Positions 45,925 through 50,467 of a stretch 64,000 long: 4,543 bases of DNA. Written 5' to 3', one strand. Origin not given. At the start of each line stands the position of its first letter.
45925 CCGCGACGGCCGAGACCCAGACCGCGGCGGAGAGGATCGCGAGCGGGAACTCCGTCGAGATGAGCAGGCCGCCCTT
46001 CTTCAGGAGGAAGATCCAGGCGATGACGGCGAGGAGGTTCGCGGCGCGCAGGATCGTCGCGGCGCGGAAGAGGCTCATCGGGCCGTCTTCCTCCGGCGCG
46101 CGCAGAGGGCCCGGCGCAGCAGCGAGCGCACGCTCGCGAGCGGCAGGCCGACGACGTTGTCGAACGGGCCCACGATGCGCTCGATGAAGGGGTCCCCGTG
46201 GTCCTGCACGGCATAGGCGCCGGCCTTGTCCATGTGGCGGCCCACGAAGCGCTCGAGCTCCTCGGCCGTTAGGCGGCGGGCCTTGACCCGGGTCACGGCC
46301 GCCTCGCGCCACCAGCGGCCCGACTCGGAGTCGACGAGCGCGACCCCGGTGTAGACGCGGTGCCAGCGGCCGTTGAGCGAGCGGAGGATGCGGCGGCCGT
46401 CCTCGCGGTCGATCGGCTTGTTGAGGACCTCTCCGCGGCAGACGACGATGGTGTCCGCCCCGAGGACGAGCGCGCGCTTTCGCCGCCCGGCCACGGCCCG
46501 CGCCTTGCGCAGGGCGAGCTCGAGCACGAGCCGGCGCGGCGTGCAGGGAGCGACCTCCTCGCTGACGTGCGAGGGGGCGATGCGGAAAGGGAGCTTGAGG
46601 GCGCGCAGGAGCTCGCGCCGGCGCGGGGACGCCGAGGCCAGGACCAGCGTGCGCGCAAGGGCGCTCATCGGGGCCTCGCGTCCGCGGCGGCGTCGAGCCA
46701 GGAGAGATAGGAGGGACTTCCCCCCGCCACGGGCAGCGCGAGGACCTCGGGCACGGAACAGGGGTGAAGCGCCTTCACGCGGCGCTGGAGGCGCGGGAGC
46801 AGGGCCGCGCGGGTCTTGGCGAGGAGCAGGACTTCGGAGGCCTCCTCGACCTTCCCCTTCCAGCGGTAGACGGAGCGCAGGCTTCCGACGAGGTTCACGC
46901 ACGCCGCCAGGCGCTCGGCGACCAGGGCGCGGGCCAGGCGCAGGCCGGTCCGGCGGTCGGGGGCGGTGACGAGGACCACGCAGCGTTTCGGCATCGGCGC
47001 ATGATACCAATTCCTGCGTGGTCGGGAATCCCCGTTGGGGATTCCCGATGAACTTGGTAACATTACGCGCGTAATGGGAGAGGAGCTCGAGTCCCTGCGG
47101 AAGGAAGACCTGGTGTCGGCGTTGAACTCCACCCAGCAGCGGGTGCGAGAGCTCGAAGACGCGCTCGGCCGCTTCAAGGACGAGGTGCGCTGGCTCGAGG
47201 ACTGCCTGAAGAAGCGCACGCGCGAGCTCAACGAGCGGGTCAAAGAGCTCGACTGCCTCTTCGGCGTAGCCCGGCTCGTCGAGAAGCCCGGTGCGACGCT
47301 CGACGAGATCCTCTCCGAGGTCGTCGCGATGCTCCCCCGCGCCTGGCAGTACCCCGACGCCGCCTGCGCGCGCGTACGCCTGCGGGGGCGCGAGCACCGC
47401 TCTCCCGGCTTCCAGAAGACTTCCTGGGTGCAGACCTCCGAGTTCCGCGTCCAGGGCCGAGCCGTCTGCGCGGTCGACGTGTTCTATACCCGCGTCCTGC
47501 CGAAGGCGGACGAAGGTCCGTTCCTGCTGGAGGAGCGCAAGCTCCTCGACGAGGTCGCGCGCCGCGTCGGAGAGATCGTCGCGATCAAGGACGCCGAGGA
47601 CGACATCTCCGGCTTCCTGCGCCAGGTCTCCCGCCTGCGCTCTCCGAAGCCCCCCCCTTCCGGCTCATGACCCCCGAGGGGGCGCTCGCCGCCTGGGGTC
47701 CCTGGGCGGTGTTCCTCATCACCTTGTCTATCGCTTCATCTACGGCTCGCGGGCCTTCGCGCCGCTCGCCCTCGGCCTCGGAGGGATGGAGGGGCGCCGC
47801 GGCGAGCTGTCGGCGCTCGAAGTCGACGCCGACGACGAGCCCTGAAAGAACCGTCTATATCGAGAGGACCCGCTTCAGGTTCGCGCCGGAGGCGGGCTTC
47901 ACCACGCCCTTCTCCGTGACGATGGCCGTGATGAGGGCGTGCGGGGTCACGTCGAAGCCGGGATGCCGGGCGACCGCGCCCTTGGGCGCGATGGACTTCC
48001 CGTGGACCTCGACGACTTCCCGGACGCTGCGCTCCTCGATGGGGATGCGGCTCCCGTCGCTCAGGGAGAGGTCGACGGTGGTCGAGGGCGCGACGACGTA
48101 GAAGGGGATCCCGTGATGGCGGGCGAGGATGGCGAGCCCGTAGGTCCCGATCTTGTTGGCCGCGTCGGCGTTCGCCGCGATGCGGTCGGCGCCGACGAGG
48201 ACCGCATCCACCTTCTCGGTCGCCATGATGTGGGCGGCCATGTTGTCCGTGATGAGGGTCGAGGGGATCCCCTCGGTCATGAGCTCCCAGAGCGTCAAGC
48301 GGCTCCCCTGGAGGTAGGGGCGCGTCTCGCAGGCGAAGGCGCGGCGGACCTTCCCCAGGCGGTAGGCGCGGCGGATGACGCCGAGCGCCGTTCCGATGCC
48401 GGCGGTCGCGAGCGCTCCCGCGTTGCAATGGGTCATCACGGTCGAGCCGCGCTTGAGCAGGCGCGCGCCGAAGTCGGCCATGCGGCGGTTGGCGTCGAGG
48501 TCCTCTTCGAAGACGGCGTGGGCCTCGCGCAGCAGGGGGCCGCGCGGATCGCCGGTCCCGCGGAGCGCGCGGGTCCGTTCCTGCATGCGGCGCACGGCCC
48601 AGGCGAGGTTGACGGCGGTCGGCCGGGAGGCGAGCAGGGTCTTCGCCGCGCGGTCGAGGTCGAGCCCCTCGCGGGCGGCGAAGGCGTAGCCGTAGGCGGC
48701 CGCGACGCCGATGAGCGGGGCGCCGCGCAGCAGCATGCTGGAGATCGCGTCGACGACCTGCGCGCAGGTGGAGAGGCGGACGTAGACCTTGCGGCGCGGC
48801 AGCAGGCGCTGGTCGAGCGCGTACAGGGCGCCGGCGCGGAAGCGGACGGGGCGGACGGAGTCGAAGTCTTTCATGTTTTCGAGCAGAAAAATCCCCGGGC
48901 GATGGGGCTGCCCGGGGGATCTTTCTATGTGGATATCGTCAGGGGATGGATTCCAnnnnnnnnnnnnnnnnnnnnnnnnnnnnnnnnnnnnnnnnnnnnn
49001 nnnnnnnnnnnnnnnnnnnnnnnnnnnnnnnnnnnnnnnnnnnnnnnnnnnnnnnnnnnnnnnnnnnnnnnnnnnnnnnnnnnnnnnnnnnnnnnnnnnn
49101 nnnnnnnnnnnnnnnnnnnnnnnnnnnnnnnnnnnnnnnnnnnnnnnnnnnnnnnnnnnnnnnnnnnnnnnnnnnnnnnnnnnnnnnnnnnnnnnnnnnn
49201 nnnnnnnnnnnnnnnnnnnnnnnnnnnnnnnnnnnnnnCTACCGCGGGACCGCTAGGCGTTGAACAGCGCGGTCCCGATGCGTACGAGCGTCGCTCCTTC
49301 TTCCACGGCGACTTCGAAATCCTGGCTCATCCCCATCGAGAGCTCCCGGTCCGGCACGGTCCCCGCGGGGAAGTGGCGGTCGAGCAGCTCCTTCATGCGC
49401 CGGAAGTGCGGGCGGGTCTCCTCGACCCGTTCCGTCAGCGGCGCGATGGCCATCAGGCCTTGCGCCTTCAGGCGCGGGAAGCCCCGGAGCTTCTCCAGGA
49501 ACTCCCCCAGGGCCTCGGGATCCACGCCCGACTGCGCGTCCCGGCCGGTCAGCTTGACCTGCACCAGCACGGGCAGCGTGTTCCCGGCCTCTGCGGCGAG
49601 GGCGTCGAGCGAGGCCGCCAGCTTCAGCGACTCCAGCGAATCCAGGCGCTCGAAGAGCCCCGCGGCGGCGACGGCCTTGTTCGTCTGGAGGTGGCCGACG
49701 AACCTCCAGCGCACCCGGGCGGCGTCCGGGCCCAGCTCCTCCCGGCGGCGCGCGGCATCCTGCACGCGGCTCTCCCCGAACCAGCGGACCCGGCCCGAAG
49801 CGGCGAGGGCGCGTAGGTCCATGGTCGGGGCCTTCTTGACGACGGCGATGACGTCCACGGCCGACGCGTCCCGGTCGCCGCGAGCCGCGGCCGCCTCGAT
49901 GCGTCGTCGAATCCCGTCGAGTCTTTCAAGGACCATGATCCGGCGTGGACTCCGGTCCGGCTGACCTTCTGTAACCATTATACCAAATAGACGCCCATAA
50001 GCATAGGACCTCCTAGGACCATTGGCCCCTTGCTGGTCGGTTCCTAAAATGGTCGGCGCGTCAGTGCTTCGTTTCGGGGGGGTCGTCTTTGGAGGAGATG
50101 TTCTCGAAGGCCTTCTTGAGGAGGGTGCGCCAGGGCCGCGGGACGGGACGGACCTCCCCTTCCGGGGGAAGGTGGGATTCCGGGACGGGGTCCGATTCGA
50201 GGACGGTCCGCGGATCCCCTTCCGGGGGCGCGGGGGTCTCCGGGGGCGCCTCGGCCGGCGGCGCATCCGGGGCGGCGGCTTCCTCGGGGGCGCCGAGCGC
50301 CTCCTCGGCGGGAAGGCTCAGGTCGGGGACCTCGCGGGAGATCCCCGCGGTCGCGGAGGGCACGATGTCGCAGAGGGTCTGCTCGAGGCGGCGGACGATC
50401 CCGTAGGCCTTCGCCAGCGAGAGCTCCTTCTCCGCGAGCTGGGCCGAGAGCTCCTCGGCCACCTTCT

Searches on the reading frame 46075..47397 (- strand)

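Call 85: search_protein_families(library=pfam, proteins=[window:46075-47397:-], max_evalue=0.001)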
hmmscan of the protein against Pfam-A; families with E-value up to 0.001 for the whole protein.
window:46075-47397:- (440 aa): 1 family
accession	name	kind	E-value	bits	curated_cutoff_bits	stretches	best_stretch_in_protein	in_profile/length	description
PF02545.19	Maf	-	7.2e-53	179.5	27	1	251-429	2-186/187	Maf-like protein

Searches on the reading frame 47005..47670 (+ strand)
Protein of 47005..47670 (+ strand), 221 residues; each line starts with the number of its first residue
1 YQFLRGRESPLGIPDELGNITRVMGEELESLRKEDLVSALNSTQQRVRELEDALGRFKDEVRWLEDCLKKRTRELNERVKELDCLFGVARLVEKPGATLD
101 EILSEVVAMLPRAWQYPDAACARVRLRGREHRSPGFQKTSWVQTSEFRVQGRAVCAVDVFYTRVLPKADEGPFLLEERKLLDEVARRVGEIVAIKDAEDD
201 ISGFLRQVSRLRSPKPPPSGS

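Call 27: search_protein_families(library=pfam, proteins=[window:47005-47670:+], max_evalue=0.001)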
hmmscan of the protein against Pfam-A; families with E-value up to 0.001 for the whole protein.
window:47005-47670:+ (221 aa): 1 family
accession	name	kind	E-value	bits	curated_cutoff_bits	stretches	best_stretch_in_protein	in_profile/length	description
PF16034.10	JAKMIP_CC3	-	0.00071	19.7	30.2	0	26-83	103-162/200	JAKMIP CC3 domain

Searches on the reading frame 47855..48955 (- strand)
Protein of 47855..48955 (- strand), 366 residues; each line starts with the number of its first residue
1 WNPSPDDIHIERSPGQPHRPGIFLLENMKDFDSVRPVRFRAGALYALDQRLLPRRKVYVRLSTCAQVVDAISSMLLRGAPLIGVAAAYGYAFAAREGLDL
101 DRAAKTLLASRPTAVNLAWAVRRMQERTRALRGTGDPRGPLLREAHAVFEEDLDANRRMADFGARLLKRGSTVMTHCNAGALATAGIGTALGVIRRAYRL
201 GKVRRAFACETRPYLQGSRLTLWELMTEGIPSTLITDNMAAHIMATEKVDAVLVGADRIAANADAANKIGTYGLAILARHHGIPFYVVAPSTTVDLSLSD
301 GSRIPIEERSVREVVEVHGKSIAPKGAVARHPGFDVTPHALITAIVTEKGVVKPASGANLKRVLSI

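Call 27: search_protein_families(library=pfam, proteins=[window:47855-48955:-], max_evalue=0.001)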
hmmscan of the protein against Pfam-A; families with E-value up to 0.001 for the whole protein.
window:47855-48955:- (366 aa): 1 family
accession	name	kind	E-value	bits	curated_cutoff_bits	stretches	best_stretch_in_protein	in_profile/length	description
PF01008.23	IF-2B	-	6.6e-77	258.9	22.4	1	77-354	3-280/280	Initiation factor 2 subunit family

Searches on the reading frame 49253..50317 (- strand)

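Call 27: search_protein_families(library=pfam, proteins=[window:49253-50317:-], max_evalue=0.001)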
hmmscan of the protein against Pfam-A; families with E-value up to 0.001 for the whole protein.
window:49253-50317:- (354 aa): 1 family
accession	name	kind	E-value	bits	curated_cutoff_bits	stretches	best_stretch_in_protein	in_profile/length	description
PF01168.26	Ala_racemase_N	-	2.6e-17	63.7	24.1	1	134-352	4-216/220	Alanine racemase, N-terminal domain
